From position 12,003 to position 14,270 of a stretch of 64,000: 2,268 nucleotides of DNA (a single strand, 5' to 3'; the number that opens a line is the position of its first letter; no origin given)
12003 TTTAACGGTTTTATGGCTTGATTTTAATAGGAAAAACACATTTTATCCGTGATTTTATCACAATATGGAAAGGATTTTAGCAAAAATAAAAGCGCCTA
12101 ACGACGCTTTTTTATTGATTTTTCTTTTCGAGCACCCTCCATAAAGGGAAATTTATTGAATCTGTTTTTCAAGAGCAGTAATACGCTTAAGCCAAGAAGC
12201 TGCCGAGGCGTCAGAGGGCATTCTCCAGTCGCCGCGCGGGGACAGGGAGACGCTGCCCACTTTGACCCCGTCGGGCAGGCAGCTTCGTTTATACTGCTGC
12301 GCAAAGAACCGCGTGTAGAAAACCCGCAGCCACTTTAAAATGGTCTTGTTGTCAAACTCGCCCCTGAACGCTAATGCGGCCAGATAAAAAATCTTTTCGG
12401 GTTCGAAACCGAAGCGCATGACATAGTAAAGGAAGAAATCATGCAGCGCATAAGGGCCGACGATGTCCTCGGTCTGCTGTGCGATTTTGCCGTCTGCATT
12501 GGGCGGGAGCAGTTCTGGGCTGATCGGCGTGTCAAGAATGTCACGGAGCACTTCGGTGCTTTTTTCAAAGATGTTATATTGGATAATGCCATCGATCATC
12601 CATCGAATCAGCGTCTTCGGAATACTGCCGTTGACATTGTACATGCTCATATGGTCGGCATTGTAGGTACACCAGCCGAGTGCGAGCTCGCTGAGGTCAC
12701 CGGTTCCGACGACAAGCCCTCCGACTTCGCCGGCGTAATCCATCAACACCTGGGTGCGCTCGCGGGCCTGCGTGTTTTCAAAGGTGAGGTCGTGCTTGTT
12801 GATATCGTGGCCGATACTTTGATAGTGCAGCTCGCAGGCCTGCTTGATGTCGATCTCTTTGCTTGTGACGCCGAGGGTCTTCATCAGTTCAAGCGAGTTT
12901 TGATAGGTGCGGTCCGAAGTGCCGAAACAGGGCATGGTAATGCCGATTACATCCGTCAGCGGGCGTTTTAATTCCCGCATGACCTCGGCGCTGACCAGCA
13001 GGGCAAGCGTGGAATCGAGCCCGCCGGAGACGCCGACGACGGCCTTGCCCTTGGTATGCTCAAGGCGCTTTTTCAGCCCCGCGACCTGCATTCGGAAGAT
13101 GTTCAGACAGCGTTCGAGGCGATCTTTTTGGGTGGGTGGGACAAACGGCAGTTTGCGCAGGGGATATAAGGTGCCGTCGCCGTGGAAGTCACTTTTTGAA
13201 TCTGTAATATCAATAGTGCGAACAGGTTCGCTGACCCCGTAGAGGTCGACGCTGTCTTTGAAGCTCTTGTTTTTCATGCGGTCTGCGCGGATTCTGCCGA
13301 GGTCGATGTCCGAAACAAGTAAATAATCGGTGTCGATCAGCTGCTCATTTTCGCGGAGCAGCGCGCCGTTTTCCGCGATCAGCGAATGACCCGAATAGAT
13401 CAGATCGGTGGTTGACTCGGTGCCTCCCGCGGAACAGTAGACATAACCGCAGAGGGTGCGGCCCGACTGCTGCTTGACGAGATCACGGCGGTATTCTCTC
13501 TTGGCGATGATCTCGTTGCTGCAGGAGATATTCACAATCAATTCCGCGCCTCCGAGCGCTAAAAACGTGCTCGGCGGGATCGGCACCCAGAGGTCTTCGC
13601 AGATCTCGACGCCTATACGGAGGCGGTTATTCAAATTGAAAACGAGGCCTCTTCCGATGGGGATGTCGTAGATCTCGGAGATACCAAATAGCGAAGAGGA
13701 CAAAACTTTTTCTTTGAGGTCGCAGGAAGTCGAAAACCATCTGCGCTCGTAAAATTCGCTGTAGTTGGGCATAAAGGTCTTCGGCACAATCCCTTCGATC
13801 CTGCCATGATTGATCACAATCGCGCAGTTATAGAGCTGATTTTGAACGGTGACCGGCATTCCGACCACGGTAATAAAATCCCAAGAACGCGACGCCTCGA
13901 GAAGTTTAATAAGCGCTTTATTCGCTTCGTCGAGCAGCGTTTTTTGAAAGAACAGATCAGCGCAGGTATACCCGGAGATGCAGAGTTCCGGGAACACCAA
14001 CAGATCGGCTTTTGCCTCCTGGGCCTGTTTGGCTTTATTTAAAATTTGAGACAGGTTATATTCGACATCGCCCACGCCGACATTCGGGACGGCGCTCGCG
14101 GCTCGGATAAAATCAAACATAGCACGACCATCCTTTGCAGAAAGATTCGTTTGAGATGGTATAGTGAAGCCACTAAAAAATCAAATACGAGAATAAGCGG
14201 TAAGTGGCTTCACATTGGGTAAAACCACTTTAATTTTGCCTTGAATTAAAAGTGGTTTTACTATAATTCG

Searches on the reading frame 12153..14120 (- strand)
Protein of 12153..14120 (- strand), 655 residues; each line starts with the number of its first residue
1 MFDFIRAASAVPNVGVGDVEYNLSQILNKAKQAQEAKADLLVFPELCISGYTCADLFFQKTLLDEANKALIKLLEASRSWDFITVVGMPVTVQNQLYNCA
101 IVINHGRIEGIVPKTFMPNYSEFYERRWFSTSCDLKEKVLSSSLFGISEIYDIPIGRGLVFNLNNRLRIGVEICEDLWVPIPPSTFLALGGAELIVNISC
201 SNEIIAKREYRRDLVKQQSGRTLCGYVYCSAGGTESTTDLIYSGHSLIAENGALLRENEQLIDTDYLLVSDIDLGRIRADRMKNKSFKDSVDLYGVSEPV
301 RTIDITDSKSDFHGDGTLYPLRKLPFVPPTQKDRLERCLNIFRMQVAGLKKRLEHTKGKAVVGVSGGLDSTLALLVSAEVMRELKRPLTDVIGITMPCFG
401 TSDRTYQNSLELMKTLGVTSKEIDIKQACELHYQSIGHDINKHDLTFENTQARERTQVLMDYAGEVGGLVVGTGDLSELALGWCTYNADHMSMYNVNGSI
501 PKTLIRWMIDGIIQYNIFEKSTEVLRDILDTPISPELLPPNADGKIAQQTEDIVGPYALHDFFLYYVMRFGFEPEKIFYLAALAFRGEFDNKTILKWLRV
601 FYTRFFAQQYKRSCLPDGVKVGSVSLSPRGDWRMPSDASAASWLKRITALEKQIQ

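Call 3: search_protein_families(library=pfam, proteins=[window:12153-14120:-], max_evalue=0.01)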
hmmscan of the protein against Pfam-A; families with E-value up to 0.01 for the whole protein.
window:12153-14120:- (655 aa): 2 families
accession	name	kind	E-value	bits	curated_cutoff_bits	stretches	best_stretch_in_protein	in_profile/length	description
PF02540.23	NAD_synthase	-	5.4e-25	88.4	21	1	346-503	6-157/242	NAD synthase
PF00795.27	CN_hydrolase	-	1.3e-21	77.5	23.2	1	7-281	2-255/256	Carbon-nitrogen hydrolase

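Call 49: find_homologous_proteins(query=window:12153-14120:-, max_evalue=1e-50)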
Query window:12153-14120:- (655 aa): 8000 proteins with E <= 1e-50 among 8000 candidates; the best 120 are listed.
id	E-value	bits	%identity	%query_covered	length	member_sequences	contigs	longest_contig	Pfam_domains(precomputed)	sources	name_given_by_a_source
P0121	0.0e+0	1503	100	100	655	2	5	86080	PF00795.28,PF02540.24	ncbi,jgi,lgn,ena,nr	ncbi:MAG TPA: NAD(+) synthase [Oscillospiraceae bacterium]|nr:NAD(+) synthase [Oscillospiraceae bact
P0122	0.0e+0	1306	86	100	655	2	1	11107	PF00795.28,PF02540.24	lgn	-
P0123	0.0e+0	1300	84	100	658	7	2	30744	PF00795.28,PF02540.24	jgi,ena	-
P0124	0.0e+0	1249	81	100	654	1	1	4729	PF00795.28,PF02540.24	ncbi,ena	-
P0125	0.0e+0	1248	81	100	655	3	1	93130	PF00795.28,PF02540.24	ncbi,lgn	-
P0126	0.0e+0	1111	70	100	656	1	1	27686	PF00795.28,PF02540.24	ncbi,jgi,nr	ncbi:MAG: NAD(+) synthase [Oscillospiraceae bacterium]|jgi:NAD+ synthase (glutamine-hydrolysing)|nr:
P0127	0.0e+0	1104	71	100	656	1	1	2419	PF00795.28,PF02540.24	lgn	-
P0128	0.0e+0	1015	67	99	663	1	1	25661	PF00795.28,PF02540.24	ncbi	ncbi:MAG: NAD(+) synthase [Huintestinicola sp.]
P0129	0.0e+0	1013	66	99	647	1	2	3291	PF00795.28,PF02540.24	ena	-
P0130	0.0e+0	1013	67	99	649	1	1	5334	PF00795.28,PF02540.24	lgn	-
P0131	0.0e+0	1012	66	99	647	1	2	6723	PF00795.28,PF02540.24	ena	-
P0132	0.0e+0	1012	66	99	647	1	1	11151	PF00795.28,PF02540.24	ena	-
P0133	0.0e+0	1012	67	98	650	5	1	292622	PF00795.28,PF02540.24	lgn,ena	-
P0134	0.0e+0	1012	66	99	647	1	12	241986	PF00795.28,PF02540.24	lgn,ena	-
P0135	0.0e+0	1012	66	99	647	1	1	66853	PF00795.28,PF02540.24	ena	-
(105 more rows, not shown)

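Call 50: find_encoding_contigs(protein=P0122, flank=5000, max_places=1)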
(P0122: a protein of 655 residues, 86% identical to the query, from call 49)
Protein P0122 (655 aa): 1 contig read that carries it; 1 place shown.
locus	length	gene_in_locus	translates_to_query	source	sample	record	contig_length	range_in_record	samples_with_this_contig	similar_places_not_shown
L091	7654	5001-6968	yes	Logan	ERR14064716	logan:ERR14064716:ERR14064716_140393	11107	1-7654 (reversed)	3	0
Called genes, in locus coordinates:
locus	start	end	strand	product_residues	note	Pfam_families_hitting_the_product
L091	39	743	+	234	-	-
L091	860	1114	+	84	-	PF04226:Transgly_assoc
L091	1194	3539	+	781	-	-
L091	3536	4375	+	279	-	PF00941:FAD_binding_5, PF03450:CO_deh_flav_C (weak)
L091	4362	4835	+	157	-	PF13085:Fer2_3 (faint), PF00111:Fer2, PF01799:Fer2_2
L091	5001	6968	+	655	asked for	PF00795:CN_hydrolase, PF02540:NAD_synthase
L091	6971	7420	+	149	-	PF13527:Acetyltransf_9, PF00583:Acetyltransf_1, PF13673:Acetyltransf_10, PF13508:Acetyltransf_7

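Call 51: find_encoding_contigs(protein=P0123, flank=5000, max_places=1)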
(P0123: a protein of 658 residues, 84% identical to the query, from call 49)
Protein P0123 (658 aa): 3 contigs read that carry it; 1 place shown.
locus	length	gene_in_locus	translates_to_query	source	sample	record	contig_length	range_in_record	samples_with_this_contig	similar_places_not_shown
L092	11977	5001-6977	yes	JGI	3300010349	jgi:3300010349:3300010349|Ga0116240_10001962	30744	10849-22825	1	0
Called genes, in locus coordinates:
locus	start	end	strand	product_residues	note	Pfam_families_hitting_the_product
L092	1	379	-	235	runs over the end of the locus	PF00072:Response_reg, PF00486:Trans_reg_C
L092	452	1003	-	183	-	PF02525:Flavodoxin_2, PF03358:FMN_red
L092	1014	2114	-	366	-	PF00254:FKBP_C, PF05698:Trigger_C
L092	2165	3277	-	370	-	PF04389:Peptidase_M28, PF05343:Peptidase_M42 (faint), PF01546:Peptidase_M20, PF07687:M20_dimer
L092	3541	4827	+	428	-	-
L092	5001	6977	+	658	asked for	PF00795:CN_hydrolase, PF02540:NAD_synthase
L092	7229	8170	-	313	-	PF00795:CN_hydrolase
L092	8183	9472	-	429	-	PF13378:MR_MLE_C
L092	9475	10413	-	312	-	PF01408:GFO_IDH_MocA (weak)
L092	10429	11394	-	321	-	PF00389:2-Hacid_dh, PF02826:2-Hacid_dh_C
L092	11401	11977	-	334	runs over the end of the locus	PF01408:GFO_IDH_MocA, PF22725:GFO_IDH_MocA_C3, PF02894:GFO_IDH_MocA_C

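Call 52: find_encoding_contigs(protein=P0125, flank=5000, max_places=1)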
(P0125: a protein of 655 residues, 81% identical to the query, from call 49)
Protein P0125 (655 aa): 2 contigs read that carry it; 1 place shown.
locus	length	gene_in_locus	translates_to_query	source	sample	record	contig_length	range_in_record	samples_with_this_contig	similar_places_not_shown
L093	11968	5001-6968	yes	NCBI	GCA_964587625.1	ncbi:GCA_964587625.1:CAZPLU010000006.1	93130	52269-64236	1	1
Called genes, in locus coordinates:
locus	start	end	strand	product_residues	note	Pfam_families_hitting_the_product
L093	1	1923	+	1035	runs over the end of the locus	PF01257:2Fe-2S_thioredx (weak), PF01512:Complex1_51K, PF10589:NADH_4Fe-4S, PF14691:Fer4_20, PF01266:DAO (weak), PF07992:Pyr_redox_2, PF13450:NAD_binding_8, PF13738:Pyr_redox_3, +1 more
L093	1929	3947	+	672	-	PF13510:Fer2_4, PF10588:NADH-G_4Fe-4S_3, PF12838:Fer4_7 (weak), PF22117:Fer4_Nqo3 (weak), PF02906:Fe_hyd_lg_C, PF02256:Fe_hyd_SSU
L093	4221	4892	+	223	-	PF00072:Response_reg, PF00486:Trans_reg_C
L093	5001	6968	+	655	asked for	PF00795:CN_hydrolase, PF02540:NAD_synthase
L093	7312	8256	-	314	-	PF00795:CN_hydrolase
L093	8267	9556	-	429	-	-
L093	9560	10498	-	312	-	-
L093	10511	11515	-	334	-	PF01408:GFO_IDH_MocA, PF02894:GFO_IDH_MocA_C, PF22725:GFO_IDH_MocA_C3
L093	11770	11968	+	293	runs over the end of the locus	PF01297:ZnuA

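Call 53: find_encoding_contigs(protein=P0126, flank=5000, max_places=1)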
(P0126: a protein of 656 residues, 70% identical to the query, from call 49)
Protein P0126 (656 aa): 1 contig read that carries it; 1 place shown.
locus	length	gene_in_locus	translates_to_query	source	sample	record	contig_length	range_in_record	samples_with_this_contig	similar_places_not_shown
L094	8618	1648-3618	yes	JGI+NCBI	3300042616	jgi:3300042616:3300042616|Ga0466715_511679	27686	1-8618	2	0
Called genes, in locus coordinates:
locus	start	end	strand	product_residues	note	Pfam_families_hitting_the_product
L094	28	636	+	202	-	-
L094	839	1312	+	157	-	PF12641:Flavodoxin_3 (faint), PF12682:Flavodoxin_4, PF12724:Flavodoxin_5 (faint)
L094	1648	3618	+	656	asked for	PF00795:CN_hydrolase, PF02540:NAD_synthase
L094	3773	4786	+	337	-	PF20903:SPL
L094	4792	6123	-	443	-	PF01565:FAD_binding_4, PF08031:BBE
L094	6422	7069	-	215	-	PF00657:Lipase_GDSL (faint), PF13472:Lipase_GDSL_2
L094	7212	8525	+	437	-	PF00890:FAD_binding_2 (weak), PF01266:DAO, PF07992:Pyr_redox_2 (weak), PF00355:Rieske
